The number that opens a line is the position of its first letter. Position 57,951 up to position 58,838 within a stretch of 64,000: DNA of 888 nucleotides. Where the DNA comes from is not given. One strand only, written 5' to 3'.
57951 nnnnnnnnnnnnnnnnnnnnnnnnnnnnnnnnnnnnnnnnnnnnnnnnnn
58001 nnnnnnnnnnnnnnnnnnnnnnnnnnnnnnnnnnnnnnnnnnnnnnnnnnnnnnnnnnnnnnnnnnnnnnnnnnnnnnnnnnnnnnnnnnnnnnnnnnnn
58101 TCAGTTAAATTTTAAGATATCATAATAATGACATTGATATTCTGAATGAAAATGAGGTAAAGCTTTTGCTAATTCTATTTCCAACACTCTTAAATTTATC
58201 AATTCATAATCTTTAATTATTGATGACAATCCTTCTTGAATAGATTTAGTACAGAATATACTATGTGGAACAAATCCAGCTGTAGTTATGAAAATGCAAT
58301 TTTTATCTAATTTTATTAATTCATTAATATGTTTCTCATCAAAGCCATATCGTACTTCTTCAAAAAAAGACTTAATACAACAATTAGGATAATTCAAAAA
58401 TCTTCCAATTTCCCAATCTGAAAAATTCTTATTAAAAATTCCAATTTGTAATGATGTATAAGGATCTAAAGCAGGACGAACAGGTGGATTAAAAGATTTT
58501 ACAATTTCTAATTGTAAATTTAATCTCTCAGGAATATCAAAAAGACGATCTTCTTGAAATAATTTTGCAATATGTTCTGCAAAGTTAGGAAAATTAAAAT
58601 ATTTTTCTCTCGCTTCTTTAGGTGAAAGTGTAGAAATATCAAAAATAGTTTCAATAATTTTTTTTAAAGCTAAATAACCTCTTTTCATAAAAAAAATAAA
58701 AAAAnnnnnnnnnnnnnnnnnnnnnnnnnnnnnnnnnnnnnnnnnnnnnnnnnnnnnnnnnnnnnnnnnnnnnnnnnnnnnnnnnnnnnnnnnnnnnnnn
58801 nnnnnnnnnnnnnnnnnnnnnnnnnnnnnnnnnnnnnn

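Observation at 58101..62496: Compact mcrB-mcrG-mcrA operon lacking mcrD/mcrC, with an extra uncharacterized gene fused onto the 3' end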

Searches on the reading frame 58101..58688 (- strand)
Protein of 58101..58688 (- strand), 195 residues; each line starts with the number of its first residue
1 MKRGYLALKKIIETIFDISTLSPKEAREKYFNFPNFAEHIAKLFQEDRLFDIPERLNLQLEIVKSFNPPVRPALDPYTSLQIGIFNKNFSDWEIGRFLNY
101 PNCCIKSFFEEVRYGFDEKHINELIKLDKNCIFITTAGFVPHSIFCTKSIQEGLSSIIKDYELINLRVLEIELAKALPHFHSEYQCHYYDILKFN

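Call 3: search_protein_families(library=pfam, proteins=[window:58101-58688:-], max_evalue=0.01)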
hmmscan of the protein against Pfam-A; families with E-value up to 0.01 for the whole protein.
window:58101-58688:- (195 aa): 1 family
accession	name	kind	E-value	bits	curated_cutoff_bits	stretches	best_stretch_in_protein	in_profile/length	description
PF04467.17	DUF483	-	3e-27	95.5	25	1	56-172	1-120/122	Protein of unknown function (DUF483)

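Call 4: search_protein_families(library=ncbifam, proteins=[window:58101-58688:-], max_evalue=0.01)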
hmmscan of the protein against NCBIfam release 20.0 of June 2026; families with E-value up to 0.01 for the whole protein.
window:58101-58688:- (195 aa): 0 families

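Call 8: find_homologous_proteins(query=window:58101-58688:-, max_evalue=0.001)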
Query window:58101-58688:- (195 aa): 57 proteins with E <= 0.001 among 162 candidates.
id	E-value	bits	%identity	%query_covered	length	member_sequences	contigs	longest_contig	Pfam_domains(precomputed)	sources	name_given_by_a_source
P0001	5.5e-127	439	99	100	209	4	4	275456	PF04467.18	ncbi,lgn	ncbi:MAG: DUF483 domain-containing protein [Candidatus Methanomethylicaceae archaeon]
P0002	5.1e-115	400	90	99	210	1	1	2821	PF04467.18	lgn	-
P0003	6.0e-112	390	85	100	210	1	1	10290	PF04467.18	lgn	-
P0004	5.9e-103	361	82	100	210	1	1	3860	PF04467.18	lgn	-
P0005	1.6e-98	346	79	100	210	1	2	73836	PF04467.18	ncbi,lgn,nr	ncbi:MAG: DUF483 domain-containing protein [Candidatus Methanomethyliaceae archaeon]|nr:DUF483 domai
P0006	7.1e-83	295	68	97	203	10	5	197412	PF04467.18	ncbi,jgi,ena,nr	ncbi:MAG: DUF483 domain-containing protein [Candidatus Methanomethylicia archaeon]|jgi:hypothetical 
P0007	5.1e-75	269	63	96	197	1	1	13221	PF04467.18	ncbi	ncbi:MAG: DUF483 domain-containing protein [Candidatus Methanomethylicaceae archaeon]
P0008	2.1e-73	264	60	97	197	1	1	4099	PF04467.18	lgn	-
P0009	2.7e-71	257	60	98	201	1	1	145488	PF04467.18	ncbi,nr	ncbi:MAG: DUF483 domain-containing protein [Candidatus Methanomethyliaceae archaeon]|nr:DUF483 domai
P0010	1.6e-69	252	59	96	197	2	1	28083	PF04467.18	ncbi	-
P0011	1.0e-67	246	59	97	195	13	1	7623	PF04467.18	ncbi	ncbi:MAG: DUF483 domain-containing protein [Candidatus Methanomethylicaceae archaeon]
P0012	1.6e-67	245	57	97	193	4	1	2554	PF04467.18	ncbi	-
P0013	9.5e-67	242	56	98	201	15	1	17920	PF04467.18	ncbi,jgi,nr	ncbi:MAG: DUF483 domain-containing protein [Candidatus Verstraetearchaeota archaeon]|nr:DUF483 domai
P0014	6.5e-64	233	55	95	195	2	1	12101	PF04467.18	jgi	-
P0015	7.7e-64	233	56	93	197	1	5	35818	PF04467.18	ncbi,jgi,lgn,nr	ncbi:MAG: DUF483 domain-containing protein [Candidatus Verstraetearchaeota archaeon]|nr:DUF483 domai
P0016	1.0e-63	233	56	97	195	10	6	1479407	PF04467.18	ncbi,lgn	ncbi:MAG: DUF483 domain-containing protein [Candidatus Methanosuratincola petrocarbonis]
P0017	1.6e-63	232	55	97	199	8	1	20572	PF04467.18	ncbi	-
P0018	2.6e-63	231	58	93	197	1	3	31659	PF04467.18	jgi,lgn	jgi:hypothetical protein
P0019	3.2e-63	231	57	93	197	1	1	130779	PF04467.18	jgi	jgi:hypothetical protein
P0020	3.9e-63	231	56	95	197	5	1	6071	PF04467.18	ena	-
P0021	5.8e-63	230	54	97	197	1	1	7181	PF04467.18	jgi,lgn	jgi:hypothetical protein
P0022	9.0e-63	230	55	97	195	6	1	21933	PF04467.18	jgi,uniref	uniref:DUF483 domain-containing protein n=1 Tax=Candidatus Methanosuratincola petrocarbonis (ex Vanw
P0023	1.2e-62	229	53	98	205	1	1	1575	PF04467.18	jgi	jgi:hypothetical protein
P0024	2.4e-62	228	55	95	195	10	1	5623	PF04467.18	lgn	-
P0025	2.8e-62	228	57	97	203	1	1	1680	PF04467.18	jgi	jgi:hypothetical protein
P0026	5.7e-62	227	54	93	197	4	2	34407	PF04467.18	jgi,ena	-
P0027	8.2e-62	226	53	97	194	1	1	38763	PF04467.18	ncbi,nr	ncbi:MAG: DUF483 domain-containing protein [Candidatus Verstraetearchaeota archaeon]|nr:DUF483 domai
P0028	1.1e-61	226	53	95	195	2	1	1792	PF04467.18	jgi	jgi:hypothetical protein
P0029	2.3e-61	225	55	96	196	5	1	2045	PF04467.18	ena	-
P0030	2.8e-61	225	56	96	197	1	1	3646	PF04467.18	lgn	-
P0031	5.3e-61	224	54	95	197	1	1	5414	PF04467.18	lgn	-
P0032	7.9e-61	223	54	97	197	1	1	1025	PF04467.18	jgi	jgi:hypothetical protein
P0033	1.3e-60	222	54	95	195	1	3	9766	PF04467.18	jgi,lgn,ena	-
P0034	1.5e-60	222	54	95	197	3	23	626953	PF04467.18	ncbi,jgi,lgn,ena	ncbi:MAG: DUF483 domain-containing protein [Candidatus Methanomethylicaceae archaeon]|jgi:hypothetic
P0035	1.5e-60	222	55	95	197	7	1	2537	PF04467.18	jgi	jgi:hypothetical protein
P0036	2.0e-60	222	53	96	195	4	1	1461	PF04467.18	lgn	-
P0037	2.1e-60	222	54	96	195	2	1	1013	PF04467.18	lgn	-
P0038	2.2e-60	222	53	96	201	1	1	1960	PF04467.18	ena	-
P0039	3.1e-60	221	53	95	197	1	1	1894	PF04467.18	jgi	jgi:hypothetical protein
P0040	3.8e-60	221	54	95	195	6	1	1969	PF04467.18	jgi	jgi:hypothetical protein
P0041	6.8e-60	220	53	95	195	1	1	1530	PF04467.18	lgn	-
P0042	6.8e-60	220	54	93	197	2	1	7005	PF04467.18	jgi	-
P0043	7.6e-60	220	56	95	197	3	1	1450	PF04467.18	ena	-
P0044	7.7e-60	220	54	97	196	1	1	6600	PF04467.18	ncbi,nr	ncbi:MAG: DUF483 domain-containing protein [Candidatus Methanomethylicus sp.]|nr:DUF483 domain-conta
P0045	2.0e-59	219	56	96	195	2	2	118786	PF04467.18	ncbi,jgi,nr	ncbi:MAG: DUF483 domain-containing protein [Candidatus Methanosuratincola sp.]|jgi:hypothetical prot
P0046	2.2e-59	218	54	95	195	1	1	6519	PF04467.18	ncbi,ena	-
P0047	3.3e-59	218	54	93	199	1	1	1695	PF04467.18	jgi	jgi:hypothetical protein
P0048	3.5e-59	218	55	96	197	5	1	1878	PF04467.18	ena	-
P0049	7.5e-59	217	51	95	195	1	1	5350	PF04467.18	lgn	-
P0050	1.8e-57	212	50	98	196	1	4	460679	PF04467.18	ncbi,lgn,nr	ncbi:MAG: DUF483 domain-containing protein [Candidatus Methanosuratus sp.]|nr:DUF483 domain-containi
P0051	1.3e-56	209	53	98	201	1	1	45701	PF04467.18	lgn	-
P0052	4.9e-55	204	51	96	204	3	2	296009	PF04467.18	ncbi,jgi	-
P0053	2.6e-54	202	53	97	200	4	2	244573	PF04467.18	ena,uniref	uniref:DUF483 domain-containing protein n=1 Tax=Candidatus Methanomethylicus mesodigestus TaxID=1867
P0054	1.0e-52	197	49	97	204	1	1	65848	PF04467.18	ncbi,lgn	-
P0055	4.7e-50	188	46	99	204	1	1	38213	PF04467.18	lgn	-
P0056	2.4e-38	150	58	61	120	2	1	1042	PF04467.18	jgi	jgi:hypothetical protein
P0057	1.8e-34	137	45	82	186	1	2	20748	PF04467.18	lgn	-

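Call 16: find_related_loci(query=A1, collection=genome_contigs, flank=7000)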
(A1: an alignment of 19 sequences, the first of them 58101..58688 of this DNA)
Query A1 (195 aa) in genome_contigs; peptide patterns used: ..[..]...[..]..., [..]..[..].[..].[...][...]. (x = any residue, [..] = any of these).
56 stretches matched a pattern; 33 encode a relative of the query (tblastn E <= 1e-3); 33 distinct loci.
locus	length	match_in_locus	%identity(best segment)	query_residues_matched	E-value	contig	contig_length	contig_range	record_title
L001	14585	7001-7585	79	1-195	3e-97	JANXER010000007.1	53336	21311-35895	MAG: Candidatus Methanomethyliaceae archaeon isolate SKYB85 NODE_7_length_53336_cov_4.294405, whole genome shotgun seque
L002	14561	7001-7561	69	4-192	7e-87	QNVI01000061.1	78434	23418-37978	MAG: Candidatus Methanomethylicota archaeon isolate WYZ-LMO11 Verstraetearchaeota_archaeon_WYZ-LMO11_contig-61, whole ge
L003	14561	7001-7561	70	4-192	1e-86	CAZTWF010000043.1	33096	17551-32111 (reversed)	MAG TPA_asm: uncultured Nitrososphaerota archaeon isolate binchicken_co25_118 genome assembly, contig: k141_153115, whol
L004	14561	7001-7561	65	4-192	2e-81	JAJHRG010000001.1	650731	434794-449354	MAG: Candidatus Methanomethylicota archaeon isolate Bin S31 scaffold_1_c1, whole genome shotgun sequence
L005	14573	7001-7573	60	2-192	2e-76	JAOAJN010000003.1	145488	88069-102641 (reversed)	MAG: Candidatus Methanomethyliaceae archaeon isolate SKW203 NODE_3_length_145488_cov_15.285288, whole genome shotgun seq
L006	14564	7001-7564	59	4-191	3e-75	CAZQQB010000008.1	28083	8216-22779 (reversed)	MAG TPA_asm: uncultured Nitrososphaerota archaeon isolate binchicken_co40_19 genome assembly, contig: NODE_1115_length_2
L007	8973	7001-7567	59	4-192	3e-74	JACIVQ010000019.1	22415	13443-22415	MAG: Candidatus Methanomethylicales archaeon isolate MAG-3 Methanomethyliales_A3_bin1_Scaffold_19, whole genome shotgun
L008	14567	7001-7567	59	4-192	8e-74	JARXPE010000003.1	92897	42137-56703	MAG: Thermoproteota archaeon isolate JZ-2_bin_200 JZ-2.bins.200.final_scaffold_3, whole genome shotgun sequence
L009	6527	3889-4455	59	4-192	3e-71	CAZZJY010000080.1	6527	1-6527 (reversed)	MAG TPA_asm: uncultured Nitrososphaerota archaeon isolate binchicken_co25_125 genome assembly, contig: k141_119205, whol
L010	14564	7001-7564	57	3-191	2e-70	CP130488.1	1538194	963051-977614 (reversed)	MAG: Candidatus Methanosuratincola petrocarbonis isolate LWZ-6 chromosome, complete genome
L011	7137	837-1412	57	4-195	3e-70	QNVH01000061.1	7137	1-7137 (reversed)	MAG: Candidatus Methanomethylicota archaeon isolate WYZ-LMO10 Verstraetearchaeota_archaeon_WYZ-LMO10_contig-61, whole ge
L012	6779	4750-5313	57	4-191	3e-69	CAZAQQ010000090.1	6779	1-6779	MAG TPA_asm: uncultured Candidatus Bathyarchaeia archaeon isolate SRP231805_co2_279 genome assembly, contig: NODE_11700_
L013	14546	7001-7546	56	10-191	5e-69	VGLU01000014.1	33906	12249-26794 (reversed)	MAG: Candidatus Methanomethylicota archaeon isolate M_DeepCast_400m_m2_128 M_DeepCast_400m_m2_128_Ga0194112_10001536, wh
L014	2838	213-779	56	2-191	1e-67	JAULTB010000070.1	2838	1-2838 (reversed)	MAG: Candidatus Methanosuratincola sp. XY_C20_T55_P1_bin.49 NODE_20193_length_2838_cov_5.653386, whole genome shotgun se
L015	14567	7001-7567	56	2-191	6e-67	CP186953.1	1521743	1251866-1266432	MAG: Candidatus Methanosuratincola verstraetei isolate LCB70 chromosome, complete genome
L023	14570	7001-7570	55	4-193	1e-63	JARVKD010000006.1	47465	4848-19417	MAG: Nitrososphaeria archaeon isolate JZ2_bin.220247 NODE_6_length_47465_cov_1.50255, whole genome shotgun sequence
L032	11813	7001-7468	42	32-193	4e-33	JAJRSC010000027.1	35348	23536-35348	MAG: archaeon isolate Dive100_bin4.136 k141_859711, whole genome shotgun sequence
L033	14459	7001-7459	43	33-188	2e-28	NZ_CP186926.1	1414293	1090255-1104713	Methanocaldococcus indicus strain SL43 chromosome, complete genome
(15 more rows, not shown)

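Call 19: predict_structure(alignment_id=A1)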
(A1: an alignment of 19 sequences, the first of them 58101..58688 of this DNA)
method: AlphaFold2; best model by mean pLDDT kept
length: 195 residues; sequences in the alignment: 19
mean_pLDDT: 93.5   pTM: 0.89
mean pLDDT of the five models: 93.5, 92.8, 92.6, 90.8, 90.4
residues with pLDDT >= 90: 164; 70-90: 30; 50-70: 1; < 50: 0
segments of 3 or more residues with pLDDT < 50: none
pLDDT, mean of each block of 10 residues (from residue 1): 90 98 98 98 97 97 97 94 93 95 87 84 93 95 96 96 94 91 84 86
secondary structure, 60 per line:
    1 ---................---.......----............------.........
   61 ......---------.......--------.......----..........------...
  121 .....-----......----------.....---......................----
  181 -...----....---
elements in order: H4-19 H23-29 H34-45 H52-66 H76-82 H91-97 H102-111 H118-125 E131-136 H147-151 E155-159 H160-176 E189-192

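Call 24: search_protein_representatives(alignment_id=A1)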
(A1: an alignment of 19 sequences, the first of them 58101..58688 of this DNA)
Query: 19 sequences, 196 profile positions. Proteins with E-value up to 0.001 (for the whole library): 23; up to 1e-10: 13; up to 1e-30: 7. The best 23 are listed.
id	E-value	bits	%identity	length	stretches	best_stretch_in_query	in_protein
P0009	8.5e-90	316.1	-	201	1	2-194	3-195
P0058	1.4e-60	220.7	-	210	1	6-194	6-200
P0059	1.1e-54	201.4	-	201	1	5-190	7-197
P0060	3.6e-46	173.7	-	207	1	4-194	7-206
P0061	8.0e-46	172.6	-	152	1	41-192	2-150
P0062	3.7e-42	160.6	-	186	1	47-193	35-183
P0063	4.4e-37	144.0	-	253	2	44-133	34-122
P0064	9.8e-24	100.5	-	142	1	51-132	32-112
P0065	4.0e-22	95.2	-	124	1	30-112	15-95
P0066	8.7e-22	94.1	-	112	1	123-194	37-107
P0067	8.5e-16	74.6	-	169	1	58-175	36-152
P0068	4.2e-15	72.3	-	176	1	51-193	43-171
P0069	2.1e-11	60.2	-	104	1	107-177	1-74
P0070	6.7e-06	42.3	-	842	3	89-188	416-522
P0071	3.6e-05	39.9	-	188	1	96-153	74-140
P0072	5.3e-05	39.3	-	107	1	79-150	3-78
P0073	1.9e-04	37.6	-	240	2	95-192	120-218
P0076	4.8e-04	36.2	-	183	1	94-153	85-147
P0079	9.8e-04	35.2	-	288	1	67-159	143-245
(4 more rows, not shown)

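Call 25: list_cluster_members(proteins=[P0058, P0059, P0060, P0061, P0062, P0063, P0064, P0067, P0068, P0070])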
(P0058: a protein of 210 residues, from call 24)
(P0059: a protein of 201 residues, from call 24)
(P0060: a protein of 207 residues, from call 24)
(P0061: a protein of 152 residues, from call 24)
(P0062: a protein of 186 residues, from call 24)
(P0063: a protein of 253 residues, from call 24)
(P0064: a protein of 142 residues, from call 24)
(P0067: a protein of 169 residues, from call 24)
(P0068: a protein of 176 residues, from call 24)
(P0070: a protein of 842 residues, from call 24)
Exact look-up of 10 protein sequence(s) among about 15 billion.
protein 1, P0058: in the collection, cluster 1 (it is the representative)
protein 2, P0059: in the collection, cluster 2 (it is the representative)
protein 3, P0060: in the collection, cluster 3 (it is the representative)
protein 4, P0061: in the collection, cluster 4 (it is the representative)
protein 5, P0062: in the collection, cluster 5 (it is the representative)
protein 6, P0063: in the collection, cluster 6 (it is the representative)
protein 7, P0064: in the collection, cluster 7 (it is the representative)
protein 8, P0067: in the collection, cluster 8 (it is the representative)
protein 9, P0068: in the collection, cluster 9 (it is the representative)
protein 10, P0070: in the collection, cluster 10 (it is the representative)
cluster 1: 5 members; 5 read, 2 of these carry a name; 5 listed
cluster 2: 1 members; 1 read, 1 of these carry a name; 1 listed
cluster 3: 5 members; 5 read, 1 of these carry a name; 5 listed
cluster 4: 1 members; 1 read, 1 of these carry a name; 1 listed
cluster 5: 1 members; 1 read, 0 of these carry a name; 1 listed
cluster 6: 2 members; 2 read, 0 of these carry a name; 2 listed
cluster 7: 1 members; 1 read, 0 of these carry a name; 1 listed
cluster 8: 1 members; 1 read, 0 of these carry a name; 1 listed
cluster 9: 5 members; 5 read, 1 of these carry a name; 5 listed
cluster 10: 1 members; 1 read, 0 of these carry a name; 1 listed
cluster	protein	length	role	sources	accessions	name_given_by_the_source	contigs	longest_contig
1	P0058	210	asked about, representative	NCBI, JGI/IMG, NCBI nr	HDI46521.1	MAG TPA: DUF483 domain-containing protein [Candidatus Methanomethylia archaeon] | DUF483 domain-containing protein [Candidatus Methanomethylicia archaeon]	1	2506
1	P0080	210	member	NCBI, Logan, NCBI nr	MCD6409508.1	MAG: DUF483 domain-containing protein [Candidatus Verstraetearchaeota archaeon] | DUF483 domain-containing protein [Candidatus Verstraetearchaeota archaeon]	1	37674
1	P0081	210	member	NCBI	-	-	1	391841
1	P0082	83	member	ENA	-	-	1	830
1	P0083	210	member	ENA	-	-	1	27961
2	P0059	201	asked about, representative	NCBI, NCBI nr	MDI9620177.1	MAG: DUF483 domain-containing protein [Candidatus Nezhaarchaeota archaeon] | DUF483 domain-containing protein [Candidatus Nezhaarchaeota archaeon]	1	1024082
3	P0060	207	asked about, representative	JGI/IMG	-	-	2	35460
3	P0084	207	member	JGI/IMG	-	hypothetical protein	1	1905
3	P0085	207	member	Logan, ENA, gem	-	-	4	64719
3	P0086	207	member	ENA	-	-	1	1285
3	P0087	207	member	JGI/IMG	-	-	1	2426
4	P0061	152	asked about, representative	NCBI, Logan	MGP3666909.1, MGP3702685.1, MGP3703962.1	MAG: DUF483 domain-containing protein [Candidatus Bathyarchaeota archaeon]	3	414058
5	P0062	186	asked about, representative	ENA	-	-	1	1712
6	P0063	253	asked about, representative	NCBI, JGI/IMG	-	-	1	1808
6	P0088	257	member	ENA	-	-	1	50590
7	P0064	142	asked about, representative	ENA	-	-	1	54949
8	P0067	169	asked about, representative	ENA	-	-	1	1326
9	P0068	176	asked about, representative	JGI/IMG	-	-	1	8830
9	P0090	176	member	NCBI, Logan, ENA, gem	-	-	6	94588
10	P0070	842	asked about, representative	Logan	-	-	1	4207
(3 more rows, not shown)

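Call 26: fold_search(model_id=the predicted structure, library=pdb)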
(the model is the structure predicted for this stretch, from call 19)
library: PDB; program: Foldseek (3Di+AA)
matches with E <= 10: 62; with E <= 0.001: 0
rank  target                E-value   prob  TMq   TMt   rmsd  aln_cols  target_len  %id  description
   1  4m70_Q                6.1e-01  0.07  0.14  0.20  15.0       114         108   20  Crystal structure of potato Rx-CC domain in complex with RanGAP2-WPP domain (released 2013-11-13)
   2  4m70_I                7.6e-01  0.08  0.15  0.23  14.4       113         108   15  Crystal structure of potato Rx-CC domain in complex with RanGAP2-WPP domain (released 2013-11-13)
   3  4m70_A                9.5e-01  0.08  0.15  0.24  15.9       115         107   19  Crystal structure of potato Rx-CC domain in complex with RanGAP2-WPP domain (released 2013-11-13)
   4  4m70_L                1.1e+00  0.06  0.15  0.23  14.7       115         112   16  Crystal structure of potato Rx-CC domain in complex with RanGAP2-WPP domain (released 2013-11-13)
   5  7oj0_8                1.1e+00  0.04  0.15  0.10  19.6       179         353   12  Cryo-EM structure of 70S ribosome stalled with TnaC peptide and RF2 (released 2021-09-15)
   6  2efo                  1.5e+00  0.04  0.14  0.17  17.6       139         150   11  Crystal structure of Tyr77 to Ala of ST1022 from Sulfolobus tokodaii 7 (released 2008-02-26)
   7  4m70_H                1.7e+00  0.05  0.15  0.22  14.9       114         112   18  Crystal structure of potato Rx-CC domain in complex with RanGAP2-WPP domain (released 2013-11-13)
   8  2efq                  1.9e+00  0.03  0.14  0.17  18.4       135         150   10  Crystal Structure of Thr134 to Ala of ST1022-Glutamine Complex from Sulfolobus tokodaii 7 (released 2008-03-04)
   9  2p5v_G                2.3e+00  0.03  0.14  0.16  18.1       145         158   10  Crystal Structure of Transcriptional Regulator NMB0573 from Neisseria Meningitidis (released 2007-04-03)
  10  2p6t_B                2.9e+00  0.02  0.13  0.15  18.0       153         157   12  CRYSTAL STRUCTURE OF TRANSCRIPTIONAL REGULATOR NMB0573 and L-LEUCINE COMPLEX FROM NEISSERIA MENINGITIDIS (released 2007-04-03)
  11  9nst_A                2.9e+00  0.01  0.14  0.11  17.2       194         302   13  Bacterial Pictet-Spenglerase KslB in complex with product of L-Trp and a-ketoglutaric acid (released 2025-04-23)
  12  3odn                  3.1e+00  0.02  0.12  0.08  17.6       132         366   15  The crystal structure of Drosophila Dally-Like Protein core domain (released 2011-07-27)
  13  8dz8_H                3.6e+00  0.03  0.12  0.21  12.9        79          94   18  Neoleukin 4, a de novo designed IL-4 mimetic (released 2023-03-29)
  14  8dz8_A                3.6e+00  0.03  0.14  0.24  15.3       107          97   14  Neoleukin 4, a de novo designed IL-4 mimetic (released 2023-03-29)
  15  7l7v_D                3.6e+00  0.02  0.12  0.19  12.9       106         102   14  Crystal structure of Arabidopsis NRG1.1 CC-R domain K94E/K96E/R99E/K100E/R103E/K106E/K110E mutant (released 2021-06-16)
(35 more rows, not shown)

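Call 27: search_protein_families(library=pfam, proteins=[P0070, P0071, P0073, P0076, P0079, P0063, P0067, P0068, P0059, P0061], max_evalue=0.1)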
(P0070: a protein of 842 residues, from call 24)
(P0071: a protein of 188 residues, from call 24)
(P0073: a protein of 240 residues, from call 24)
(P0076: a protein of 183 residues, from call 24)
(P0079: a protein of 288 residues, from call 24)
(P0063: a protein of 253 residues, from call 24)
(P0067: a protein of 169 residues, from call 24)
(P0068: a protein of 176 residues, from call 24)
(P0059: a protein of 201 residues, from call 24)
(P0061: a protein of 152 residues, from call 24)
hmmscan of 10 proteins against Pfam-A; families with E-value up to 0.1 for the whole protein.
P0070 (842 aa): 3 families
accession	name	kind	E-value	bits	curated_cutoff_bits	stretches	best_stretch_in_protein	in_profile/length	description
PF04055.27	Radical_SAM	-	1.6e-24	87.4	29.5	1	10-163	5-165/166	Radical SAM superfamily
PF04467.17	DUF483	-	2.2e-15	57.2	25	2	407-500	22-110/122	Protein of unknown function (DUF483)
PF00831.28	Ribosomal_L29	-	0.016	15.6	24.5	0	158-198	9-48/57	Ribosomal L29 protein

P0071 (188 aa): 1 family
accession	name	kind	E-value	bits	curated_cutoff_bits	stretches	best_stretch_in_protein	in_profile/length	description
PF04467.17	DUF483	-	2.6e-10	40.8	25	1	71-154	35-113/122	Protein of unknown function (DUF483)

P0073 (240 aa): 2 families
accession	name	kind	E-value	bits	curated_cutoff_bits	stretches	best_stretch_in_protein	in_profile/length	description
PF04467.17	DUF483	-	5.8e-12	46.1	25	1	60-193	8-111/122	Protein of unknown function (DUF483)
PF00611.28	FCH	-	0.051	14.3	27.8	0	134-155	18-39/78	Fes/CIP4, and EFC/F-BAR homology domain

P0076 (183 aa): 1 family
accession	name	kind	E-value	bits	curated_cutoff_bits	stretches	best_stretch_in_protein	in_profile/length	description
PF04467.17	DUF483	-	5.4e-09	36.5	25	1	82-147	38-99/122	Protein of unknown function (DUF483)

P0079 (288 aa): 1 family
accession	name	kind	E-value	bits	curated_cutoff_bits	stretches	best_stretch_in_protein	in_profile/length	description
PF04467.17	DUF483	-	2.6e-12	47.2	25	1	172-245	35-105/122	Protein of unknown function (DUF483)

P0063 (253 aa): 2 families
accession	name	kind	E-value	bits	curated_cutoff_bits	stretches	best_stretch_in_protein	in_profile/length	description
PF04467.17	DUF483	-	3.7e-36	124.3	25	1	48-232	1-121/122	Protein of unknown function (DUF483)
PF23292.1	SAND_ULT1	-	0.087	13.7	25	0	110-163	25-76/95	ULTRAPETALA1 SAND domain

P0067 (169 aa): 1 family
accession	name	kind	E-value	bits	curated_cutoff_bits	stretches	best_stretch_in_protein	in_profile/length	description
PF04467.17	DUF483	-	4.4e-14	53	25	1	47-141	12-108/122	Protein of unknown function (DUF483)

P0068 (176 aa): 1 family
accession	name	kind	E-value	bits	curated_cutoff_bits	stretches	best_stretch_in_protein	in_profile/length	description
PF04467.17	DUF483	-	5.9e-16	59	25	1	53-148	4-115/122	Protein of unknown function (DUF483)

P0059 (201 aa): 1 family
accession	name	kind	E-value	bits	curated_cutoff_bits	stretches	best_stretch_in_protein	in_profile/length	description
PF04467.17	DUF483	-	6e-30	104.2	25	1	69-175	2-112/122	Protein of unknown function (DUF483)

P0061 (152 aa): 2 families
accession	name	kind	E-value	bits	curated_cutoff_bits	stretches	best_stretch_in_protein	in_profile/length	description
PF04467.17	DUF483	-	6.3e-27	94.5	25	1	20-130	2-118/122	Protein of unknown function (DUF483)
PF12672.12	DUF3793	-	0.031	14.7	25.1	1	49-74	97-121/167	Protein of unknown function (DUF3793)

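Call 30: find_encoding_contigs(protein=P0059, flank=8000, max_places=3)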
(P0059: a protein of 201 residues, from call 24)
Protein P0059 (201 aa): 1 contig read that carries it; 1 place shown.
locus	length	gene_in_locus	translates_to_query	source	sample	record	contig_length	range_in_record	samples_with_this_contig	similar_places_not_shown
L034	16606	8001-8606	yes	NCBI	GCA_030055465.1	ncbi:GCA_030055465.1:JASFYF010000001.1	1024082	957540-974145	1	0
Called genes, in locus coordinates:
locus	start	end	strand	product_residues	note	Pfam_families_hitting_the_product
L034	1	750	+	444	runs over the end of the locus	PF02783:MCR_beta_N, PF02241:MCR_beta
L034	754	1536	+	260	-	PF02240:MCR_gamma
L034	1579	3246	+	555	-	PF02745:MCR_alpha_N, PF02249:MCR_alpha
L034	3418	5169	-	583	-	PF13191:AAA_16 (faint), PF00005:ABC_tran, PF02463:SMC_N (faint), PF13304:AAA_21 (faint), PF13401:AAA_22 (faint), PF13555:AAA_29 (faint), PF13558:SbcC_Walker_B (faint), PF00005:ABC_tran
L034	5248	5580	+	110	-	PF02505:MCR_D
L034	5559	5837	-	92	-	-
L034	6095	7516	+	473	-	PF02310:B12-binding, PF04055:Radical_SAM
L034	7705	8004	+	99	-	PF09871:DUF2098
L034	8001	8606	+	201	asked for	PF04467:DUF483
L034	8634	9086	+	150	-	PF09885:DUF2112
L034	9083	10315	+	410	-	PF01869:BcrAD_BadFG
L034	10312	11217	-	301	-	PF04609:MCR_C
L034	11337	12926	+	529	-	PF02463:SMC_N (faint), PF03193:RsgA_GTPase (faint), PF00005:ABC_tran, PF13304:AAA_21 (faint), PF00005:ABC_tran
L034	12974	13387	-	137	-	PF01243:PNPOx_N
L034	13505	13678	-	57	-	-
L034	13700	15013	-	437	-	PF00501:AMP-binding, PF14535:AMP-binding_C_2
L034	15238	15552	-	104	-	-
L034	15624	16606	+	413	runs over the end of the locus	PF02624:YcaO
